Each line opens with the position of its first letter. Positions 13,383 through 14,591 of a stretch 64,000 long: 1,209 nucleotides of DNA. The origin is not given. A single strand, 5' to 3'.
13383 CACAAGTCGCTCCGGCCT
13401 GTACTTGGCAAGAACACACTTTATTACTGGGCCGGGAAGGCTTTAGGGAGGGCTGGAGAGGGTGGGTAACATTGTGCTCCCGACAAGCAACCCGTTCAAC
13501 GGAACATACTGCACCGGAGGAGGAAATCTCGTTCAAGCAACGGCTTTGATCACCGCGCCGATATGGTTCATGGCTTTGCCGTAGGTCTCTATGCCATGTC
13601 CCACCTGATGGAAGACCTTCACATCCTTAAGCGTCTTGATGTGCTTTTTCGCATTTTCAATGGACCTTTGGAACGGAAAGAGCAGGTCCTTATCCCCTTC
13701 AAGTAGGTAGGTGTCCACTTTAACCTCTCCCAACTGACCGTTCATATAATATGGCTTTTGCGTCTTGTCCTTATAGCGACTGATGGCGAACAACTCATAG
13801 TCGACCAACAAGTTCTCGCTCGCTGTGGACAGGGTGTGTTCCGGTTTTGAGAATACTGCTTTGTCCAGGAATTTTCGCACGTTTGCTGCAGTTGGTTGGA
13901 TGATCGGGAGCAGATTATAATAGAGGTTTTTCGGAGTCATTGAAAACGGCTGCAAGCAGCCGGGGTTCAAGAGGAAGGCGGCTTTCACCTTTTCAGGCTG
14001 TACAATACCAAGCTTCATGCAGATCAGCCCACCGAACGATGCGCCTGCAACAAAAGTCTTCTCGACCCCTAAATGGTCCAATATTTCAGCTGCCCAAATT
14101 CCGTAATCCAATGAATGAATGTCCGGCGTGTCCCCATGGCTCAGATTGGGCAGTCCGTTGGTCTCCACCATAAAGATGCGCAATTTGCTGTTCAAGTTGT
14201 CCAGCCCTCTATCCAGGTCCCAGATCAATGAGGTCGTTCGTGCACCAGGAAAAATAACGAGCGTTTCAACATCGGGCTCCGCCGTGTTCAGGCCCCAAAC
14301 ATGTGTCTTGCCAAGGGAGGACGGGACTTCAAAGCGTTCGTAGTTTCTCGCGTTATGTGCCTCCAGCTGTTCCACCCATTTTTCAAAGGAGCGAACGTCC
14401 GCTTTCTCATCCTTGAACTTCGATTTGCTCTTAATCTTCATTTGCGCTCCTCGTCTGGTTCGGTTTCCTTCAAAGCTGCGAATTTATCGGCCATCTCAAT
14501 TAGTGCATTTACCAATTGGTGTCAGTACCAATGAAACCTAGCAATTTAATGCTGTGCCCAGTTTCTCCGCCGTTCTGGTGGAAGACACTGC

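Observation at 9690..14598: Lower-GC hydrolase island inserted directly downstream of rnpB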

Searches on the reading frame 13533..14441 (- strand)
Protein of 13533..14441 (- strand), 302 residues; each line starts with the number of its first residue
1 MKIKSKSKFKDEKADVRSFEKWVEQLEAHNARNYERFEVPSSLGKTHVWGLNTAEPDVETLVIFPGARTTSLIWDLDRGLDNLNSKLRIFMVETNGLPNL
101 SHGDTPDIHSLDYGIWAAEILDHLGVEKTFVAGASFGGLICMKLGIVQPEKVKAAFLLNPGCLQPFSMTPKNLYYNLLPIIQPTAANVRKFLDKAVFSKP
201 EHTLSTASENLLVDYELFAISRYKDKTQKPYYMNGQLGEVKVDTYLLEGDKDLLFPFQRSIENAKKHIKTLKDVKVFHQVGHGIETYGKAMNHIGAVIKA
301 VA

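Call 6: search_protein_families(library=pfam, proteins=[window:13533-14441:-], max_evalue=0.01)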
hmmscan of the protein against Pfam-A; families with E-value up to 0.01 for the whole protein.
window:13533-14441:- (302 aa): 3 families
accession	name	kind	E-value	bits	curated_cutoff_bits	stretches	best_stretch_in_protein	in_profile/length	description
PF00561.26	Abhydrolase_1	-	3.2e-11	43.8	25.8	1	107-173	49-113/245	alpha/beta hydrolase fold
PF12146.15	Hydrolase_4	-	3.3e-08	33.6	27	1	127-284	76-234/239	Serine aminopeptidase, S33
PF12697.13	Abhydrolase_6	-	1.7e-05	26.1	26.3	1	61-282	1-204/217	Alpha/beta hydrolase family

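Call 7: search_protein_families(library=ncbifam, proteins=[window:13533-14441:-], max_evalue=0.01)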
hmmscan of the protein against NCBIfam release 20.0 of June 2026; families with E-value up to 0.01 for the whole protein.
window:13533-14441:- (302 aa): 16 families
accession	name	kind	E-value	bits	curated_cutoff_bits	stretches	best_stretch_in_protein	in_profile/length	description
NF050089.1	i_nPHAscl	equivalog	2.9e-10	39.7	300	1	57-171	17-128/288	intracellular short-chain-length polyhydroxyalkanoate depolymerase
TIGR02427.1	protocat_pcaD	equivalog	2.9e-09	36.7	255.85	1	52-159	7-111/251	3-oxoadipate enol-lactonase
NF051488.1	bifunc_PcaDC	exception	9.4e-09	34.9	390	1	56-160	11-111/375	bifunctional 3-oxoadipate enol-lactonase/4-carboxymuconolactone decarboxylase PcaDC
NF045632.1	hydroxlase_HsaD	equivalog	5.7e-07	28.7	400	1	52-199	28-181/290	4,5:9,10-diseco-3-hydroxy-5,9,17-trioxoandrosta-1(10),2-diene-4-oate hydrolase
TIGR03611.1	RutD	equivalog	7.4e-06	25.5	238.5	1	59-267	14-224/258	pyrimidine utilization protein D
TIGR01392.2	MetX_acetyl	equivalog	8.5e-06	25.1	500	1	116-158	116-159/351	homoserine O-acetyltransferase MetX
NF041759.1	mac_hydro_EstT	equivalog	1.8e-05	24.1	450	1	117-162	83-128/278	macrolide hydrolase EstT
TIGR03343.1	biphenyl_bphD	equivalog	5.1e-05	22.6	462.15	1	120-283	94-263/282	2-hydroxy-6-oxo-6-phenylhexa-2,4-dienoate hydrolase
NF052610.1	macro_16_ester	equivalog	6.1e-05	22.5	420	1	117-161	84-128/281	alpha/beta fold macrolide esterase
NF053683.1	esterase_mleBRB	exception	0.00017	21.3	585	0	116-157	83-124/280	BRB family alpha/beta fold macrolide esterase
NF011457.0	PRK14875.1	equivalog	0.00022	20.3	307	1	116-163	187-234/372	acetoin dehydrogenase dihydrolipoyllysine-residue acetyltransferase subunit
NF001209.0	PRK00175.1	equivalog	0.00069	18.5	331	0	116-158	136-179/381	homoserine O-acetyltransferase MetX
TIGR01738.1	bioH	equivalog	0.00096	18.9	206.95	0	81-157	25-95/245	pimeloyl-ACP methyl ester esterase BioH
TIGR03695.1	menH_SHCHC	equivalog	0.0011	18.5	208.55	0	117-157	61-101/252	2-succinyl-6-hydroxy-2,4-cyclohexadiene-1-carboxylate synthase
NF007954.0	PRK10673.1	equivalog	0.0051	16.1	399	1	101-154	52-108/255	esterase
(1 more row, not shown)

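Call 22: find_encoding_contigs(protein=window:13533-14441:-, flank=10000, max_places=10)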
Protein window:13533-14441:- (302 aa): 23 contigs read that carry it; 10 places shown.
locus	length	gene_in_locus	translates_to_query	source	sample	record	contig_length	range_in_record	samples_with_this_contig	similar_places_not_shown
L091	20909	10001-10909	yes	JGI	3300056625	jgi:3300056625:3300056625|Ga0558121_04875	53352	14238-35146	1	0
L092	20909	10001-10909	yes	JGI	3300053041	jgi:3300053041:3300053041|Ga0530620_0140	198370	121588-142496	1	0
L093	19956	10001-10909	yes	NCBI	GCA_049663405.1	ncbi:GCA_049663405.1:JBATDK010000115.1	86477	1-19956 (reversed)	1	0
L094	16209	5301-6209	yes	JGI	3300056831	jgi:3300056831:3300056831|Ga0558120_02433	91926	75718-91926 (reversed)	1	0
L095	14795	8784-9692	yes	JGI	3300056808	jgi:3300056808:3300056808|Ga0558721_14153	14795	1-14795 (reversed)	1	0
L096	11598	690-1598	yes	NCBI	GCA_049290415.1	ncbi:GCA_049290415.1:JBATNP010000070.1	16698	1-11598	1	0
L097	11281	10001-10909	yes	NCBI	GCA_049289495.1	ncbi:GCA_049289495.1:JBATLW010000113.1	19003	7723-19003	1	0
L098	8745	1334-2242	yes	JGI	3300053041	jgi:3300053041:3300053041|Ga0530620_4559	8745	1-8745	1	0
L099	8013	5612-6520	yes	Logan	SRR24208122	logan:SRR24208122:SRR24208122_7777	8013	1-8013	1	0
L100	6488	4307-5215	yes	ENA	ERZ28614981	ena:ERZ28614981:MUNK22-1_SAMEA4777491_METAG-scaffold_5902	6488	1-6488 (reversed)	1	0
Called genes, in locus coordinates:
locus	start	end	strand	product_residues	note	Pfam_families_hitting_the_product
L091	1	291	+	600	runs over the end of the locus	PF00916:Sulfate_transp, PF16983:MFS_MOT1, PF01740:STAS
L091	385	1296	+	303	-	PF00753:Lactamase_B, PF23023:Anti-Pycsar_Apyc1 (weak)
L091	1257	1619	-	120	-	PF00355:Rieske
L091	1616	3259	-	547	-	PF03772:Competence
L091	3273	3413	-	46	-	-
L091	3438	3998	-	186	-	PF02754:CCG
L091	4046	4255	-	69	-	-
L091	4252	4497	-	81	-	PF13237:Fer4_10 (weak)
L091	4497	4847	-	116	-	-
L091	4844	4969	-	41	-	-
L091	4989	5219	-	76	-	-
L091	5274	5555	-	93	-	-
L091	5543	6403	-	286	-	PF28542:DUF8434 (weak), PF02470:MlaD, PF28544:Helical_needle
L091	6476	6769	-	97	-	-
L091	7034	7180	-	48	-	-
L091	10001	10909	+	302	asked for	PF00561:Abhydrolase_1, PF12697:Abhydrolase_6 (faint), PF12146:Hydrolase_4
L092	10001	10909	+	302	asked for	PF00561:Abhydrolase_1, PF12697:Abhydrolase_6 (faint), PF12146:Hydrolase_4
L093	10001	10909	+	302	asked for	PF00561:Abhydrolase_1, PF12697:Abhydrolase_6 (faint), PF12146:Hydrolase_4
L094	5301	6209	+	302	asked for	PF00561:Abhydrolase_1, PF12697:Abhydrolase_6 (faint), PF12146:Hydrolase_4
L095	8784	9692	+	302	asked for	PF00561:Abhydrolase_1, PF12697:Abhydrolase_6 (faint), PF12146:Hydrolase_4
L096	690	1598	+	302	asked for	PF00561:Abhydrolase_1, PF12697:Abhydrolase_6 (faint), PF12146:Hydrolase_4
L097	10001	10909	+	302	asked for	PF00561:Abhydrolase_1, PF12697:Abhydrolase_6 (faint), PF12146:Hydrolase_4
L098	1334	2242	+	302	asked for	PF00561:Abhydrolase_1, PF12697:Abhydrolase_6 (faint), PF12146:Hydrolase_4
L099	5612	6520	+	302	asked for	PF00561:Abhydrolase_1, PF12697:Abhydrolase_6 (faint), PF12146:Hydrolase_4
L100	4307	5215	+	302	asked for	PF00561:Abhydrolase_1, PF12697:Abhydrolase_6 (faint), PF12146:Hydrolase_4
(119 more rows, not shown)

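Call 44: find_homologous_proteins(query=window:13533-14441:-, max_evalue=1e-20)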
Query window:13533-14441:- (302 aa): 1398 proteins with E <= 1e-20 among 2067 candidates; the best 120 are listed.
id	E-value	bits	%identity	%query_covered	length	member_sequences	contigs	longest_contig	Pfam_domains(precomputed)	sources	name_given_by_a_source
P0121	6.3e-202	687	100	100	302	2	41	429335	PF12697.14,PF00561.27,PF12146.16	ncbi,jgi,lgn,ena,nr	ncbi:MAG: alpha/beta hydrolase [Flavobacteriales bacterium]|jgi:pimeloyl-ACP methyl ester carboxyles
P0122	4.0e-165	566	82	99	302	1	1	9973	PF00561.27,PF12146.16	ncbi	-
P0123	1.3e-163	561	82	99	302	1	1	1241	PF00561.27,PF12146.16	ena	-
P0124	2.0e-162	558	81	99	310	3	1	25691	PF00561.27,PF12146.16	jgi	-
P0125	4.3e-161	553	80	99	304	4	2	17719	PF12697.14,PF00561.27,PF12146.16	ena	-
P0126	1.7e-156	538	78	99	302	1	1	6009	PF00561.27,PF12146.16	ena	-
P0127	4.1e-153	527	76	99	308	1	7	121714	PF00561.27,PF12146.16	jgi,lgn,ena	-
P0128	8.2e-153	526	76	99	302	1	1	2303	PF00561.27,PF12146.16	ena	-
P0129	1.1e-152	525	76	99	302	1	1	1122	PF00561.27,PF12146.16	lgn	-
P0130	1.3e-152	525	75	99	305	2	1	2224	PF00561.27,PF12146.16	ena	-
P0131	2.1e-152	525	77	99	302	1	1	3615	PF00561.27,PF12146.16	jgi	jgi:pimeloyl-ACP methyl ester carboxylesterase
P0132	5.0e-152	523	76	99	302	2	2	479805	PF00561.27,PF12146.16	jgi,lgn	jgi:pimeloyl-ACP methyl ester carboxylesterase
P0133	5.7e-152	523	76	99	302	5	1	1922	PF00561.27,PF12146.16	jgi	-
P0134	1.0e-151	522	76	99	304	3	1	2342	PF00561.27,PF12146.16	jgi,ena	-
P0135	1.2e-151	522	76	99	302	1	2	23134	PF00561.27,PF12146.16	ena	-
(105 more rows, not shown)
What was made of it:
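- abh is a very conserved family present across the phylum (call 44).
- Tried and rejected: The family is 72-82% identical across the whole phylum (call 44).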

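Call 45: find_encoding_contigs(protein=P0124, flank=8000, max_places=2)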
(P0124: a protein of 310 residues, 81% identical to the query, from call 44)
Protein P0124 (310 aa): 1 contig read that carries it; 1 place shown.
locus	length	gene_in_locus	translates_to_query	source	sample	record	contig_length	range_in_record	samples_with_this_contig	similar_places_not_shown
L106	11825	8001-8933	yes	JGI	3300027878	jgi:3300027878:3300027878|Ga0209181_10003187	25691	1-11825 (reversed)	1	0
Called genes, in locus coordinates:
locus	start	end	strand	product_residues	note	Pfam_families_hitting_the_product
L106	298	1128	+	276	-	PF18962:Por_Secre_tail (weak)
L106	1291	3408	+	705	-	PF14870:PSII_BNR (faint)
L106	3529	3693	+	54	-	-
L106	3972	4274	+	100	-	PF10387:DUF2442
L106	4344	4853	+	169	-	-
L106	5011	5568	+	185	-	PF04011:LemA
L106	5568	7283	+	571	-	PF09972:DUF2207, PF20990:DUF2207_C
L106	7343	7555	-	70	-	PF13424:TPR_12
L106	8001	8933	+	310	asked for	PF00561:Abhydrolase_1 (weak), PF12146:Hydrolase_4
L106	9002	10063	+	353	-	PF12799:LRR_4 (faint), PF23598:LRR_14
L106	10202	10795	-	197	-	-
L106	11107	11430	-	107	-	-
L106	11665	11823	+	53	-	?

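Call 46: find_encoding_contigs(protein=P0122, flank=8000, max_places=2)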
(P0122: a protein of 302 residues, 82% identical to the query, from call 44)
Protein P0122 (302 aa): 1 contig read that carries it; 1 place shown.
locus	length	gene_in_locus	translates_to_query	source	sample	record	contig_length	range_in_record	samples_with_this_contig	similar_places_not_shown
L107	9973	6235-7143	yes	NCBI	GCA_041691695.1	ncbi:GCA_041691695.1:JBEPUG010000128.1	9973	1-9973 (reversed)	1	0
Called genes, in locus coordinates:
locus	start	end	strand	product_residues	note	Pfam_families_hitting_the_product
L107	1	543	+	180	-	?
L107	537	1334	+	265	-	PF23441:SDR (faint), PF00106:adh_short, PF13561:adh_short_C2, PF12241:Enoyl_reductase (faint)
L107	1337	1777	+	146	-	PF07977:FabA, PF22818:ApeI-like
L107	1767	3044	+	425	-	PF00109:ketoacyl-synt, PF02801:Ketoacyl-synt_C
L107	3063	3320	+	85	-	-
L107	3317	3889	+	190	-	PF01648:ACPS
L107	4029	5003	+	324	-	PF08240:ADH_N, PF00107:ADH_zinc_N, PF13602:ADH_zinc_N_2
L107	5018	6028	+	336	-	PF05971:Methyltransf_10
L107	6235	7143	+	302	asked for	PF00561:Abhydrolase_1, PF12146:Hydrolase_4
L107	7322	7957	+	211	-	PF01988:VIT1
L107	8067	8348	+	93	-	-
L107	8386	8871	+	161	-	-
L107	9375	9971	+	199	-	?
